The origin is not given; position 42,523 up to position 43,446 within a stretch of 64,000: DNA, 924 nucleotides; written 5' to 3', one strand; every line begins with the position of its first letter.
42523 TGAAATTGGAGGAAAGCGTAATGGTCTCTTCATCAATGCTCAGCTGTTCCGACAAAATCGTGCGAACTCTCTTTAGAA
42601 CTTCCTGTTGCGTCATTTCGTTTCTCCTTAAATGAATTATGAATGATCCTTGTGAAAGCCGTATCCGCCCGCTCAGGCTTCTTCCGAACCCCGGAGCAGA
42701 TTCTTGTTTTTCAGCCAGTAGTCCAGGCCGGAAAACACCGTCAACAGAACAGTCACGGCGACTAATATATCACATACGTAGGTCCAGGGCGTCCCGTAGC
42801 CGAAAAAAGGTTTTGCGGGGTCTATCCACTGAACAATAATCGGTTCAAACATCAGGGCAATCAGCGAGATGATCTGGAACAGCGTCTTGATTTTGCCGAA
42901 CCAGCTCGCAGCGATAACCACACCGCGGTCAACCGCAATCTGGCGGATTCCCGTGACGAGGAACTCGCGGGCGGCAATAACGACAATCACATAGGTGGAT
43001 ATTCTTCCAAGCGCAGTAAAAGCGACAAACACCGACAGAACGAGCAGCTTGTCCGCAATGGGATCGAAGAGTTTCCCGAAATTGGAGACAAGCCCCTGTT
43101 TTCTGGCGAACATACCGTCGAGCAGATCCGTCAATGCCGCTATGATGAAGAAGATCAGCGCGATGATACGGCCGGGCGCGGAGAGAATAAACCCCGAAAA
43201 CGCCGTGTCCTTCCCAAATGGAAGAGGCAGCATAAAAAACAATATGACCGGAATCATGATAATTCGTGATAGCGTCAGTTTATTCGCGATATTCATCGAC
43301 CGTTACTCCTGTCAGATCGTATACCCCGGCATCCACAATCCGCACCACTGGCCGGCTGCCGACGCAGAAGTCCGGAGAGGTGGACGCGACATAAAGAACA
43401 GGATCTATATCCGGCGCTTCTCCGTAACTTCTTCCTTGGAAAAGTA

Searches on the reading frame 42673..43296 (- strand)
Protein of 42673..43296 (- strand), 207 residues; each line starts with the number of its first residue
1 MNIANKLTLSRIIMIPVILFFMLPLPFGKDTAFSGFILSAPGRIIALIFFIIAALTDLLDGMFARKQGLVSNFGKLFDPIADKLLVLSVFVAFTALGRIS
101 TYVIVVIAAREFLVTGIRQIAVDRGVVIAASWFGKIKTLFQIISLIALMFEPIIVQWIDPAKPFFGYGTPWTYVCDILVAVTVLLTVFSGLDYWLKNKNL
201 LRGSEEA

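Call 59: search_protein_families(library=pfam, proteins=[window:42673-43296:-], max_evalue=0.001)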
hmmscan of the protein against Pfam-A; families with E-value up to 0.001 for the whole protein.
window:42673-43296:- (207 aa): 1 family
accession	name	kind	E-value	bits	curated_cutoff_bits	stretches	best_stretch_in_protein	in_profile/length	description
PF01066.26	CDP-OH_P_transf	-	2.7e-41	141.9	22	1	1-167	1-138/152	CDP-alcohol phosphatidyltransferase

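Call 60: search_protein_families(library=ncbifam, proteins=[window:42673-43296:-], max_evalue=0.00001)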
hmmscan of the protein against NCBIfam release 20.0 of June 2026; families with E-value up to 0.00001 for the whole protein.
window:42673-43296:- (207 aa): 5 families
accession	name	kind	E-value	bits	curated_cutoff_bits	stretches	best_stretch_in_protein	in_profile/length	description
TIGR00560.1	pgsA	equivalog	1.9e-45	155.6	109.1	1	1-200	1-179/183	CDP-diacylglycerol--glycerol-3-phosphate 3-phosphatidyltransferase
NF008090.0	PRK10832.1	equivalog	1.6e-17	64.2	304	1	1-154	3-147/182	CDP-diacylglycerol--glycerol-3-phosphate 3-phosphatidyltransferase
NF053678.1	ClpnSynClsA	equivalog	2.4e-16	60.4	240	1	2-168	4-155/180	cardiolipin synthase ClsA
NF040950.1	archin_ph_syn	equivalog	5.9e-07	29.5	180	1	43-118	50-127/191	archaetidylinositol phosphate synthase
TIGR00473.1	pssA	equivalog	2.1e-06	27.9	107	1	46-117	23-94/153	CDP-diacylglycerol--serine O-phosphatidyltransferase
